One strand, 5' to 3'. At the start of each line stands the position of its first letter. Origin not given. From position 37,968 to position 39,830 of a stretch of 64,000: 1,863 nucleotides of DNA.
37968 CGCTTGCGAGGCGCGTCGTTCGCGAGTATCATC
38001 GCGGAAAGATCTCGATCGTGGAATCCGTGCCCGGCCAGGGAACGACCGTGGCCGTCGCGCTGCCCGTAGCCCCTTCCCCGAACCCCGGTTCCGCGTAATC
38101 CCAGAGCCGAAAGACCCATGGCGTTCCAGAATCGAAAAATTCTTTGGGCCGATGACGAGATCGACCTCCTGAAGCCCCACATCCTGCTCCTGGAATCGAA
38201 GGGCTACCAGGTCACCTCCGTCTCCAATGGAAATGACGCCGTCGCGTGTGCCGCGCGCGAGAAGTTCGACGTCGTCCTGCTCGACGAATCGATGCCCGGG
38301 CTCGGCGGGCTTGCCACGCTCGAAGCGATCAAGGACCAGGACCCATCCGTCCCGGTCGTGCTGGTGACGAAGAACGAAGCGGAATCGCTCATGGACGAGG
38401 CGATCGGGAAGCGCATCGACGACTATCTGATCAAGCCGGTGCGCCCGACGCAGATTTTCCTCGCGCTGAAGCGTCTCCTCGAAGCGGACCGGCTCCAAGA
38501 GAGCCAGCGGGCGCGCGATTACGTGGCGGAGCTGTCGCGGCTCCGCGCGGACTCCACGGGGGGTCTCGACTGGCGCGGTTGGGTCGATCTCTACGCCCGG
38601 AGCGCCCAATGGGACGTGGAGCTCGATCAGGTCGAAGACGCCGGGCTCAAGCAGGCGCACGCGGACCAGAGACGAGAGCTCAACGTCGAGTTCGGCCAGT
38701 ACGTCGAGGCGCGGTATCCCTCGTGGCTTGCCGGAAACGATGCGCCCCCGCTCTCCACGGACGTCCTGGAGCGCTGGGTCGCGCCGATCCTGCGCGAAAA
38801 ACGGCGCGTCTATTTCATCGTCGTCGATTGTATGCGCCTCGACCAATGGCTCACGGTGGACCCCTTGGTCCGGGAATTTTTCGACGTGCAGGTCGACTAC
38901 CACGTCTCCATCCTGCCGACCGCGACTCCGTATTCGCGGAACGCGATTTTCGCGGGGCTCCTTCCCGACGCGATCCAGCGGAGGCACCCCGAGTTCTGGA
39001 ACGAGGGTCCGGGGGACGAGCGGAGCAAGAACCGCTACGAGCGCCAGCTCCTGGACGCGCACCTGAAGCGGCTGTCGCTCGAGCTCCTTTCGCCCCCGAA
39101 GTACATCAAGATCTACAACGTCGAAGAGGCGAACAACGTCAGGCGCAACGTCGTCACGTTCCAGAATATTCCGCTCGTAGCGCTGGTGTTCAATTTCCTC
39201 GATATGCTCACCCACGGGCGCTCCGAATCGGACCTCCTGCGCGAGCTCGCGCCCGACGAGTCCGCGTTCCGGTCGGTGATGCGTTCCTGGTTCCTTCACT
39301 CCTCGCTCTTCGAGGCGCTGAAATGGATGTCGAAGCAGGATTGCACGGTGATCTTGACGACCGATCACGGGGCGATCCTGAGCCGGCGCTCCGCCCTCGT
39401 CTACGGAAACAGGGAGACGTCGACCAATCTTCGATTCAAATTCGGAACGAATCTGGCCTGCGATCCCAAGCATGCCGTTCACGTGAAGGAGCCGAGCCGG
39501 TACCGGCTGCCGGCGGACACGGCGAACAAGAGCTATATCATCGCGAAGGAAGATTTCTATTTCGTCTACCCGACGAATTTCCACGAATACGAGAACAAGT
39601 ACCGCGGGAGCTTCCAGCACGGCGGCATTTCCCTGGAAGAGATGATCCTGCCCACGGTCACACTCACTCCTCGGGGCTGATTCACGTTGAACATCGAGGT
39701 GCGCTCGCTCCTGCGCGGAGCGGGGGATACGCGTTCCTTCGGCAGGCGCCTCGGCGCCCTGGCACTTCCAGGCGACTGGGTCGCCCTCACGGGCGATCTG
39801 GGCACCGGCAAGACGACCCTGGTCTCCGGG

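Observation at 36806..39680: PorY/PorX-like two-component pair: histidine kinase followed by receiver-PglZ response regulator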

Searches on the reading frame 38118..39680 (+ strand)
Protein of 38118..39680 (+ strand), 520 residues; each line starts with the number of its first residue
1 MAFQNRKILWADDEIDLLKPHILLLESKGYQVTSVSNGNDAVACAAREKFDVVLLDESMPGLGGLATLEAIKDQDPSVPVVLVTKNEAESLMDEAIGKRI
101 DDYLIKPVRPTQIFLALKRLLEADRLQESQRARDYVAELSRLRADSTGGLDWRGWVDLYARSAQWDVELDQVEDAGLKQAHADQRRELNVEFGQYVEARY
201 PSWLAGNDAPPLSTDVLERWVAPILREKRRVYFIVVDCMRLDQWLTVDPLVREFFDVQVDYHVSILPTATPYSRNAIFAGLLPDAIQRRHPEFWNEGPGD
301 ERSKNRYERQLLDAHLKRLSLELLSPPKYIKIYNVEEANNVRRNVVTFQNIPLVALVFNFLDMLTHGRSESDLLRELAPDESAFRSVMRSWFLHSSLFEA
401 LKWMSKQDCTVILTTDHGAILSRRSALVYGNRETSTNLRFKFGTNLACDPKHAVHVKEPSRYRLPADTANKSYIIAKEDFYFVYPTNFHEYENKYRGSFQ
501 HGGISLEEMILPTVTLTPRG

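Call 3: search_protein_families(library=pfam, proteins=[window:38118-39680:+], max_evalue=0.01)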
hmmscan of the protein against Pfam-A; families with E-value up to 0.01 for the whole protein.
window:38118-39680:+ (520 aa): 2 families
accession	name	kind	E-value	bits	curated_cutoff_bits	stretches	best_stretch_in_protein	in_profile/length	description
PF00072.30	Response_reg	-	5.5e-23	81.7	30.2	1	8-117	1-110/111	Response regulator receiver domain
PF08665.17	PglZ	-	3.9e-16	60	25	1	229-424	1-177/179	PglZ domain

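Call 4: search_protein_families(library=ncbifam, proteins=[window:38118-39680:+], max_evalue=0.01)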
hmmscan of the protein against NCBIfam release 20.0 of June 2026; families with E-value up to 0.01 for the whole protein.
window:38118-39680:+ (520 aa): 96 families (the best 25 are shown)
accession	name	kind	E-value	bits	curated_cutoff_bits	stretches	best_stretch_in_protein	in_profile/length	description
NF052313.1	T9SS_RR_PorX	equivalog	1.1e-195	651.3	300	1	7-519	2-513/513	T9SS response regulator signal transducer PorX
NF033449.0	BREX_PglZ_3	exception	1.3e-23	83.2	250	1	105-515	252-640/642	BREX-3 system phosphatase PglZ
NF047793.1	ResRegPgtA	equivalog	2.5e-18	66.1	650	1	3-131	3-131/414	two-component system response regulator PgtA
NF008469.0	PRK11361.1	equivalog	7.6e-14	51.3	714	1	6-131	5-130/461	acetoacetate metabolism transcriptional regulator AtoC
NF007135.0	PRK09581.1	equivalog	9.5e-14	51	474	1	25-134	22-133/457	PleD family two-component system response regulator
NF053512.1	nitric_RR_NosR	exception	1.7e-13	50.4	400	1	8-131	1-125/422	response regulator c-di-GMP phosphodiesterase, NosR family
NF007005.1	PRK09468.1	equivalog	2.2e-13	50.2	331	1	5-121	3-119/237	osmolarity response regulator transcription factor OmpR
NF007689.0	PRK10365.1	equivalog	3.6e-13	49.1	760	1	2-123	2-123/441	sigma-54-dependent response regulator transcription factor ZraR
TIGR01387.1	cztR_silR_copR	subfamily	4e-13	49.5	279.2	1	26-132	19-125/218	heavy metal response regulator transcription factor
NF008318.0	PRK11107.1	equivalog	4.8e-13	48.1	890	1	7-153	669-813/920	two-component sensor histidine kinase BarA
NF011695.0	PRK15115.1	equivalog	4.9e-13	48.6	763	1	5-133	6-134/445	two-component system response regulator GlrR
NF007982.1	PRK10710.1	equivalog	8.8e-13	48.4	380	1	4-130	6-131/235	envelope stress response regulator BaeR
NF041946.1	LuxO_transreg_Vib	equivalog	9.9e-13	47.7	800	1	25-130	16-121/463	quorum-sensing sigma-54 dependent transcriptional regulator LuxO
NF008296.0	PRK11083.1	equivalog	1.1e-12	47.9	273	1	5-131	3-126/228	two-component system response regulator CreB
NF040689.1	MtrAB_MtrA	equivalog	1.8e-12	47.1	300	1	9-123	2-115/219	MtrAB system response regulator MtrA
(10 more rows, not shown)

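Call 5: search_solved_structures(query=window:38118-39680:+, show_alignments=2)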
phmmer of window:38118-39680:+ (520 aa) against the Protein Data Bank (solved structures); distinct sequences matched with E-value up to 0.001: 175 (the best 60 are shown).
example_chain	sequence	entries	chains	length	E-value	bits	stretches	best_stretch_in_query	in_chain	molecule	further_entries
7pv7_D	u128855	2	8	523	8e-134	450.3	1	7-519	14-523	Response regulator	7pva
7pvk_A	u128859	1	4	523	4e-133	448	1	7-519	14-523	Response regulator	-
8p6f_A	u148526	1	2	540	1.1e-131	443.3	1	6-519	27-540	Response regulator receiver domain-containing protein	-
8ted_A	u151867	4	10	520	1.2e-131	443.1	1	7-519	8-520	Response regulator receiver protein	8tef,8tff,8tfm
8thp_A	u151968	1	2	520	6.1e-131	440.7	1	7-519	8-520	Response regulator receiver protein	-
1mvo_A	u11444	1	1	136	3.1e-13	52.4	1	4-127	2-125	PhoP response regulator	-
8imw_A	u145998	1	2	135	1.3e-12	50.4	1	5-124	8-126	Transcriptional regulator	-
9of4_A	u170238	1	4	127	2.5e-12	49.5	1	6-122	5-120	PmrA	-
9of5_A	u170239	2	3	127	2.5e-12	49.5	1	6-122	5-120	PmrA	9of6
7m0s_A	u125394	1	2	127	2.5e-12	49.5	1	6-122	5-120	Two-component system response regulator PmrA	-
9of7_A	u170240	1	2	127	2.5e-12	49.4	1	6-122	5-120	PmrA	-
9of8_A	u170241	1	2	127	2.8e-12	49.3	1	6-122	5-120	PmrA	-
9of3_A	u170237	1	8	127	4.7e-12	48.6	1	6-122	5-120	PmrA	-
9g85_A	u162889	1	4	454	5.3e-12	48.4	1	18-137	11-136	Response regulator PleD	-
2wb4_A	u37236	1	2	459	5.5e-12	48.3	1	18-137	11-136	DIGUANYLATE CYCLASE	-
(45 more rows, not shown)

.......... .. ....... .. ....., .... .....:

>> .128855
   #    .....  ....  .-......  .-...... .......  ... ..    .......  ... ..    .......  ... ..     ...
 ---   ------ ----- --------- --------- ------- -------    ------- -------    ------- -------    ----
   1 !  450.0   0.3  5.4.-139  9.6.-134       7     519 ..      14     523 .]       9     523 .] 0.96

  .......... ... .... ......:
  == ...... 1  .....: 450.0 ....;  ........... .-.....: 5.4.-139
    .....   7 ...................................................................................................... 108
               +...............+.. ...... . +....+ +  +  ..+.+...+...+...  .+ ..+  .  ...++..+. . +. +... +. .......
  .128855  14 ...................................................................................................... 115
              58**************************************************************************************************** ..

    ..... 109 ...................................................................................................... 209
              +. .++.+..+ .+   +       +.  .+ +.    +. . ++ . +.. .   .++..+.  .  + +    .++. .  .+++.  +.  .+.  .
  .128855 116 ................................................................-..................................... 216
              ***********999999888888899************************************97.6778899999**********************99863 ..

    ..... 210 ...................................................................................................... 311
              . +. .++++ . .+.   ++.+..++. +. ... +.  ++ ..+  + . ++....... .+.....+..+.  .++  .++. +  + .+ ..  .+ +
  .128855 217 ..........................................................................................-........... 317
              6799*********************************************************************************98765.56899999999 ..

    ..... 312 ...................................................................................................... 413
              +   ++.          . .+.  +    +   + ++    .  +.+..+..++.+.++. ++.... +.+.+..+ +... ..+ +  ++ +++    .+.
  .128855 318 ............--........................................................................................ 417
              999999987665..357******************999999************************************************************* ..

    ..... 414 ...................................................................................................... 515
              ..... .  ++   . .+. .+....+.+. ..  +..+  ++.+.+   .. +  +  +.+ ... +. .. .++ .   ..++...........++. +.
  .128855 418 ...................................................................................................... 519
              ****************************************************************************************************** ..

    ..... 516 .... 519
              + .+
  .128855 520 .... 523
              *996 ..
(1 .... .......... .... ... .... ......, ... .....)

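Call 10: find_encoding_contigs(protein=window:38118-39680:+, flank=10000, max_places=4)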
Protein window:38118-39680:+ (520 aa): 7 contigs read that carry it; 4 places shown.
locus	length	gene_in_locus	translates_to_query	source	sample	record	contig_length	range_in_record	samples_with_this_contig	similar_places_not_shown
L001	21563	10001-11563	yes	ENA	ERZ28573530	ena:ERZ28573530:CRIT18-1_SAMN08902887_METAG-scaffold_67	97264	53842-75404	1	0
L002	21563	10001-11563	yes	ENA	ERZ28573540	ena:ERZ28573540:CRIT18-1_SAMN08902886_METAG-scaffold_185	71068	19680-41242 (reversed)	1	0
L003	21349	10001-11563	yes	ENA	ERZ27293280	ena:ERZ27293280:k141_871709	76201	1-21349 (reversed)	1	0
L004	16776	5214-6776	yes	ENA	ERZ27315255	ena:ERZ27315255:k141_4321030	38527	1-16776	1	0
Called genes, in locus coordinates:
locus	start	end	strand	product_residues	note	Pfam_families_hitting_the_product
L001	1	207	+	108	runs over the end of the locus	PF06155:GBBH-like_N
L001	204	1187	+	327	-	PF01717:Meth_synt_2, PF08267:Meth_synt_1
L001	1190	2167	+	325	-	PF01717:Meth_synt_2, PF08267:Meth_synt_1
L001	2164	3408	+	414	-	PF25917:BSH_RND (weak), PF25954:Beta-barrel_RND_2, PF25989:YknX_C (weak)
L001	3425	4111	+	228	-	PF00005:ABC_tran, PF13304:AAA_21 (faint)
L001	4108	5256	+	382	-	PF12704:MacB_PCD, PF02687:FtsX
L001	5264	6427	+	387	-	PF12704:MacB_PCD, PF02687:FtsX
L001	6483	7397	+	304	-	PF01379:Porphobil_deam, PF03900:Porphobil_deamC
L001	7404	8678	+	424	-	PF02403:Seryl_tRNA_N, PF00587:tRNA-synt_2b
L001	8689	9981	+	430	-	PF13581:HATPase_c_2 (weak), PF02518:HATPase_c, PF13589:HATPase_c_3 (weak)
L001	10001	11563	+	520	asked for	PF00072:Response_reg, PF08665:PglZ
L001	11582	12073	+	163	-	PF02367:TsaE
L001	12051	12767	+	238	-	PF00814:TsaD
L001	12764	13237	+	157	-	PF13527:Acetyltransf_9 (weak), PF00583:Acetyltransf_1, PF13673:Acetyltransf_10, PF13508:Acetyltransf_7, PF08445:FR47 (weak)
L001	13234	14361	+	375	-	PF17848:Zn_ribbon_ACC, PF01039:Carboxyl_trans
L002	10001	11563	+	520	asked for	PF00072:Response_reg, PF08665:PglZ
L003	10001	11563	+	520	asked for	PF00072:Response_reg, PF08665:PglZ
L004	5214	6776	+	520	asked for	PF00072:Response_reg, PF08665:PglZ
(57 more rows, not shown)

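Call 11: find_homologous_proteins(query=window:38118-39680:+, max_evalue=1e-20)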
Query window:38118-39680:+ (520 aa): 7859 proteins with E <= 1e-20 among 8000 candidates; the best 120 are listed.
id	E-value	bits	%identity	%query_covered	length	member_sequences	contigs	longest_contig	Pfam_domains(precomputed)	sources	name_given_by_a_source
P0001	0.0e+0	1188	100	100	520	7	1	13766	PF00072.31,PF08665.18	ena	-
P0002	0.0e+0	1090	90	100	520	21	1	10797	PF00072.31,PF08665.18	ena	-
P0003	0.0e+0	1088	90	100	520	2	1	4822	PF00072.31,PF08665.18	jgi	jgi:CheY-like chemotaxis protein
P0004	0.0e+0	1076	89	100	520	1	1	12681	PF00072.31,PF08665.18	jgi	jgi:CheY-like chemotaxis protein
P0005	0.0e+0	1075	89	100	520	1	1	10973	PF00072.31,PF08665.18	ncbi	-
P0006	0.0e+0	1067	88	100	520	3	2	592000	PF00072.31,PF08665.18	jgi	jgi:CheY-like chemotaxis protein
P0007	0.0e+0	1065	89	100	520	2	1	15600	PF00072.31,PF08665.18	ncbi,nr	ncbi:MAG: response regulator [Candidatus Latescibacteria bacterium]|nr:response regulator [Candidatu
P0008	0.0e+0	1061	88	100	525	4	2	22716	PF00072.31,PF08665.18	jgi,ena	-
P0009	0.0e+0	1059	88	100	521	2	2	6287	PF00072.31,PF08665.18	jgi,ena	jgi:CheY-like chemotaxis protein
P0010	0.0e+0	1058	88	100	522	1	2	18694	PF00072.31,PF08665.18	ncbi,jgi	jgi:CheY-like chemotaxis protein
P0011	0.0e+0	1058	88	100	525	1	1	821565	PF00072.31,PF08665.18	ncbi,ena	-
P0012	0.0e+0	1055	87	100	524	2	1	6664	PF00072.31,PF08665.18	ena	-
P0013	0.0e+0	1053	87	100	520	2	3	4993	PF00072.31,PF08665.18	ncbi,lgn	-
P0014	0.0e+0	1052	87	100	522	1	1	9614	PF00072.31,PF08665.18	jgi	jgi:CheY-like chemotaxis protein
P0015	0.0e+0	1050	87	100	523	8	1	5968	PF00072.31,PF08665.18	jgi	-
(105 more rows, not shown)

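Call 22: find_related_loci(query=A1, collection=genome_contigs, flank=6000)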
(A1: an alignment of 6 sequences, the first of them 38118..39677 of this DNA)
Query A1 (520 aa) in genome_contigs; peptide patterns used: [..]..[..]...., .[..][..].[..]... (x = any residue, [..] = any of these).
600 stretches matched a pattern (row limit reached: there are more); 594 encode a relative of the query (tblastn E <= 1e-3); the best 80 are kept; 80 distinct loci.
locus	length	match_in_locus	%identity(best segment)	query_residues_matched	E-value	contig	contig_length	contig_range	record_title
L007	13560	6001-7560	90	1-520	0e+0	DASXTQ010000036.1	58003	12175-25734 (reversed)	MAG TPA_asm: Candidatus Eisenbacteria bacterium isolate SMAG_U4696 k141_2447952, whole genome shotgun sequence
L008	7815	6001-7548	60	6-520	0e+0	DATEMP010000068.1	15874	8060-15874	MAG TPA_asm: Candidatus Eisenbacteria bacterium isolate SMAG_U8945 k141_34928, whole genome shotgun sequence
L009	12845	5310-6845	62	6-517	0e+0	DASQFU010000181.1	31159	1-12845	MAG TPA_asm: Candidatus Limnocylindria bacterium isolate SMAG_U11788 k141_505551, whole genome shotgun sequence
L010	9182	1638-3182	61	6-519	0e+0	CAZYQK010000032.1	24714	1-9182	MAG TPA_asm: uncultured bacterium isolate SRP119689_co1_84 genome assembly, contig: NODE_2567_length_24714_cov_6.633156,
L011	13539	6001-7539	60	6-517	0e+0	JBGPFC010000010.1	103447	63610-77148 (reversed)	MAG: Candidatus Eisenbacteria bacterium isolate OBJ_0618_7090110_76 k141_7027743_length_103447_cov_24.5020, whole genome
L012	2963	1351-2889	60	7-519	0e+0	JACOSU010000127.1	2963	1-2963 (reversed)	MAG: Candidatus Eisenbacteria bacterium isolate NC_groundwater_26_Pr7_B-0.1um_68_11 FFV18_Bp1_scaffold_563433, whole gen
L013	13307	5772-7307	56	7-519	0e+0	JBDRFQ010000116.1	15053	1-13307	MAG: Candidatus Eisenbacteria bacterium isolate MEGAHIT-group-1.380 k141_9022575, whole genome shotgun sequence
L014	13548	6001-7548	58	6-519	0e+0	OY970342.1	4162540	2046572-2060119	MAG: Candidatus Eisenbacteria bacterium isolate MFD02242.bin.c.1 genome assembly, chromosome: 1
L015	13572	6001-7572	54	1-519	0e+0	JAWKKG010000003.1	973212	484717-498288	MAG: bacterium isolate BC1.91 BC1.91.fa-3, whole genome shotgun sequence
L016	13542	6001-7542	53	5-520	0e+0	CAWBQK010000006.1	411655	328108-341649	MAG: Candidatus Latescibacteria bacterium isolate MFD03804.bin.2.152 genome assembly, contig: contig_48787, whole genome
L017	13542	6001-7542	51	6-519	0e+0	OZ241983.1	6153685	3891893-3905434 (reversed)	MAG: Candidatus Poribacteria bacterium isolate 364a25e6-8d4f-453a-8db8-f2b726c437a0 genome assembly, chromosome: 1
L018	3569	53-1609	52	1-519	0e+0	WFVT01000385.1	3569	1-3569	MAG: candidate division KSB1 bacterium isolate S140_5 k151_86390, whole genome shotgun sequence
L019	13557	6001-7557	50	1-519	0e+0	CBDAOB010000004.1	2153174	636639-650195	MAG: Candidatus Latescibacterota bacterium isolate ee734ac6-3c8f-4045-9bd6-bb64be60b199 genome assembly, contig: contig_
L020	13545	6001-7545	51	5-519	0e+0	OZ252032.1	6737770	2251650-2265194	MAG: Candidatus Poribacteria bacterium isolate aa3f26ad-70d9-470a-add4-ad97223fdacd genome assembly, chromosome: 1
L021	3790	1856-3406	49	3-519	0e+0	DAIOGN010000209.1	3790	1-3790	MAG TPA_asm: Candidatus Zixiibacteriota bacterium isolate CTOTU25983 NODE_9244_length_3790_cov_3.741365, whole genome sh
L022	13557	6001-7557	49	1-519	0e+0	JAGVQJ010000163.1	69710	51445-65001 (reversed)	MAG: Calditrichaeota bacterium isolate DeMMO3_2 c_000000057126, whole genome shotgun sequence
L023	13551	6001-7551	51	5-519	0e+0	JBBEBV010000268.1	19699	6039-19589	MAG: Bacteroidota bacterium isolate LejiaF_55_30 Lejia_F_3994_length_19699_cov_19, whole genome shotgun sequence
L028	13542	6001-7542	51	7-519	0e+0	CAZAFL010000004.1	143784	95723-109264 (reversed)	MAG TPA_asm: uncultured Chlorobiaceae bacterium isolate binchicken_co185_181 genome assembly, contig: NODE_133_length_14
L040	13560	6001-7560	55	2-520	0e+0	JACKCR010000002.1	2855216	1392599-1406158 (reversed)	MAG: Candidatus Eisenbacteria bacterium isolate HK-STAS-EISE-1 HK-STAS-EISE-1_2, whole genome shotgun sequence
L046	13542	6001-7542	46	7-520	6e-169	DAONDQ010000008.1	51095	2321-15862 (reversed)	MAG TPA_asm: Candidatus Cloacimonadota bacterium isolate AMR_MDS_3891 NODE_585_length_51095_cov_5.119142, whole genome s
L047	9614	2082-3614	48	7-519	2e-168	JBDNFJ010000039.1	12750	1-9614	MAG: Gracilimonas sp. isolate concoct.115.WLB k141_63911, whole genome shotgun sequence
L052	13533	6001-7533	47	8-520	2e-167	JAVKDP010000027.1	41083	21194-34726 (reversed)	MAG: Balneolaceae bacterium isolate F3-SA18-16 k141_27334, whole genome shotgun sequence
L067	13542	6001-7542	47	7-519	2e-161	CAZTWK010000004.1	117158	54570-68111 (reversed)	MAG TPA_asm: uncultured Fibrobacteraceae bacterium isolate binchicken_co97_231 genome assembly, contig: NODE_404_length_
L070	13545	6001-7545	49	6-519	8e-178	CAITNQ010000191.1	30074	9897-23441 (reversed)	MAG: uncultured Gemmatimonadetes bacterium isolate LaPlata_bin-0729 genome assembly, contig: bin-0729:191/561, whole gen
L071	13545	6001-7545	45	7-519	3e-154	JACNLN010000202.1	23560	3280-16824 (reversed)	MAG: Candidatus Neomarinimicrobiota bacterium isolate NIOZ-UU84 NIOZ-UU_NODE_2568_length_23560_cov_207.518, whole genome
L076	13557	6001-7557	44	1-519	2e-148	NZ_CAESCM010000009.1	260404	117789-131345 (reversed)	Pedobacter ghigonis strain Marseille-Q2390, whole genome shotgun sequence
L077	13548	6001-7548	43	4-519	2e-147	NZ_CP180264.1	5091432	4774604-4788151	Pedobacter sp. AW1-32 chromosome, complete genome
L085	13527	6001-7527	43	8-517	2e-145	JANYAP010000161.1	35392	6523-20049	MAG: Bacteroidales bacterium isolate GL140_5_metabat_332_sub GL140_5_k141_3035382, whole genome shotgun sequence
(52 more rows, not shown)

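Call 38: search_solved_structures(query=L023:109-5793:+, max_evalue=0.001)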
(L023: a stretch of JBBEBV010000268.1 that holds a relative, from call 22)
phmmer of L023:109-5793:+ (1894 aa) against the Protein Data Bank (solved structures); distinct sequences matched with E-value up to 0.001: 2.
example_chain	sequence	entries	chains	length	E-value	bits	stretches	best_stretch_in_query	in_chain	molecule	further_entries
6h3i_A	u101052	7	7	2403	2.2e-117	396.3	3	184-679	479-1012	Protein involved in gliding motility SprA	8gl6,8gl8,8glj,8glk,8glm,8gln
6h3j_A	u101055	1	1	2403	2.5e-117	396.2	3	184-679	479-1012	Protein involved in gliding motility SprA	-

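Call 40: search_protein_families(library=pfam, proteins=[L023:109-5793:+, L076:4672-5895:-, L047:1511-2047:+], max_evalue=0.01)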
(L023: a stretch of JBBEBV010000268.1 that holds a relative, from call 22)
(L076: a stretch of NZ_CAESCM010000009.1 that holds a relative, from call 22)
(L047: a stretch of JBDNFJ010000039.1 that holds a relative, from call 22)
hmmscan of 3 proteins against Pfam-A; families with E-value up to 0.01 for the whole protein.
L023:109-5793:+ (1894 aa): 1 family
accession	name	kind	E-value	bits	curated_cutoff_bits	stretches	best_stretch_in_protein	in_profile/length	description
PF14349.11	SprA_N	-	2.3e-55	188.9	27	2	722-1140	47-508/510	Motility related/secretion protein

L076:4672-5895:- (407 aa): 2 families
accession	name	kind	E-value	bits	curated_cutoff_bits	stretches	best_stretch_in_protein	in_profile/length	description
PF19276.4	HD_assoc_2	-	3.5e-13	49.9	23.1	1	182-232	3-54/222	HD associated region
PF01966.28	HD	-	1.8e-07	31.9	22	1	55-168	2-115/116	HD domain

L047:1511-2047:+ (178 aa): 8 families
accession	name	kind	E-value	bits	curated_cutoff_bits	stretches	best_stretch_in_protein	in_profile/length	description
PF12836.13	HHH_3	-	5.2e-23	81.4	27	1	114-175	3-64/65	Helix-hairpin-helix motif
PF00633.29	HHH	-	1.3e-10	41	24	2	117-144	3-30/30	Helix-hairpin-helix motif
PF14520.12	HHH_5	-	1.8e-06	28.8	27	0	119-143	29-53/57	Helix-hairpin-helix domain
PF03934.19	T2SSK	-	7e-05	23.6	24.2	1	117-164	1-48/63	Type II secretion system (T2SS), protein K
PF12826.13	HHH_2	-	0.00015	22.3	27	0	116-146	26-56/64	Helix-hairpin-helix motif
PF21687.3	T2SSK_1st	-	0.00022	22.4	26.2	1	135-175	62-102/107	Type II secretion system (T2SS), protein K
PF14579.12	HHH_6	-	0.00025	21.6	25.6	1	126-169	26-72/90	Helix-hairpin-helix motif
PF06514.17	PsbU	-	0.0058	17.1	24.5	0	113-170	11-64/93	Photosystem II 12 kDa extrinsic protein (PsbU)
